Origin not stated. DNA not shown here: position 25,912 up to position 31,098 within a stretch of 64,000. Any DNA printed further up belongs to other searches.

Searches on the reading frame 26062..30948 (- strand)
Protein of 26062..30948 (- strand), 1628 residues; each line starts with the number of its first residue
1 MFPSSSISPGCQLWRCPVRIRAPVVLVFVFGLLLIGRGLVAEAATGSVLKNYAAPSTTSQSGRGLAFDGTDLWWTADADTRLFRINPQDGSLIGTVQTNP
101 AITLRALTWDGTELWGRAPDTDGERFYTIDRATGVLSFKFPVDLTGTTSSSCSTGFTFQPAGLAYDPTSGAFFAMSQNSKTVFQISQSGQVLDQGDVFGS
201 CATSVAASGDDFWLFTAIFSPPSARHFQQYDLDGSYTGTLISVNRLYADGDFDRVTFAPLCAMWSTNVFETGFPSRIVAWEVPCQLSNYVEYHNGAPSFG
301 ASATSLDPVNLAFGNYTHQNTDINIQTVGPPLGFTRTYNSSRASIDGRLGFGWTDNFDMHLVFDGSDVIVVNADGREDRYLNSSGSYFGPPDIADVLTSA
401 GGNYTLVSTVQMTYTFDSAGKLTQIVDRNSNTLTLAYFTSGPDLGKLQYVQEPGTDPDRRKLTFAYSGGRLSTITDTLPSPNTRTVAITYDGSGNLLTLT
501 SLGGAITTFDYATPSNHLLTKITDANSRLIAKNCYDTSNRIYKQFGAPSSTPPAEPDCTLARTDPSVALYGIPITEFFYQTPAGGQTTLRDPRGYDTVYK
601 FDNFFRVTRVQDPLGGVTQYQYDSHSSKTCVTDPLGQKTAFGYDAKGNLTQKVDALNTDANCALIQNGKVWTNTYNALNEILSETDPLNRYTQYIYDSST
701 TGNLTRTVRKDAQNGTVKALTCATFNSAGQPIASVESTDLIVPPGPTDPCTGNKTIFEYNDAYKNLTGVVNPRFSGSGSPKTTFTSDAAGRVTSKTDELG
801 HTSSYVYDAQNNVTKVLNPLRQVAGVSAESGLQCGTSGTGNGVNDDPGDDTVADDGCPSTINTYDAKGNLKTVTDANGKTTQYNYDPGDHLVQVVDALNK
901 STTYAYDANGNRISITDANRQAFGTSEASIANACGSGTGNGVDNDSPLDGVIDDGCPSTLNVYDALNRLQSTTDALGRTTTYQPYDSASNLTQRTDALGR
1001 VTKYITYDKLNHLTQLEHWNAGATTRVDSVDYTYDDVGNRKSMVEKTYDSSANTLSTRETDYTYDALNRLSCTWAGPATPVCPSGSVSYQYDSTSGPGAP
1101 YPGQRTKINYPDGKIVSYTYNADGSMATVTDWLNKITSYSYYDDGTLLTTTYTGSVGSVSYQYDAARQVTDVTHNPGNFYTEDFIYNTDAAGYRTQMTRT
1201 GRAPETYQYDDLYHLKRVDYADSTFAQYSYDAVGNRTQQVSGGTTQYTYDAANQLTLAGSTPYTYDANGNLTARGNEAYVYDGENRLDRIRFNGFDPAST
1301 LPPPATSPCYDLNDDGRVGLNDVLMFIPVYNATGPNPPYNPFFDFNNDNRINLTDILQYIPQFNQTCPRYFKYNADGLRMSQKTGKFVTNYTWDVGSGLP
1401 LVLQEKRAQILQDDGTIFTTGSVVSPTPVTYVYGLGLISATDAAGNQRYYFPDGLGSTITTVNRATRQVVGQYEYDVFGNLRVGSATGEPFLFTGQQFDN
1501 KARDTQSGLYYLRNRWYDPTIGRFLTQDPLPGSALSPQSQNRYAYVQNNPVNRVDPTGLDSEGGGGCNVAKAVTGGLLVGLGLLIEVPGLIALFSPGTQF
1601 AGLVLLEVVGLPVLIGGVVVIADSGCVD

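Call 58: search_protein_families(library=pfam, proteins=[window:26062-30948:-], max_evalue=0.0001)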
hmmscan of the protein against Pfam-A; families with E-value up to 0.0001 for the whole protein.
window:26062-30948:- (1628 aa): 3 families
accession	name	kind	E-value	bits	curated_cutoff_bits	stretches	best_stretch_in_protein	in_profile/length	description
PF05593.20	RHS_repeat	-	9.5e-68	223.9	22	5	864-897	1-34/38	RHS Repeat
PF20148.4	DUF6531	-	1.6e-18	67.2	24.1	1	307-380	2-74/74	Domain of unknown function (DUF6531)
PF00404.24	Dockerin_1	-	1.4e-05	25.6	22.9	1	1310-1361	2-54/57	Dockerin type I domain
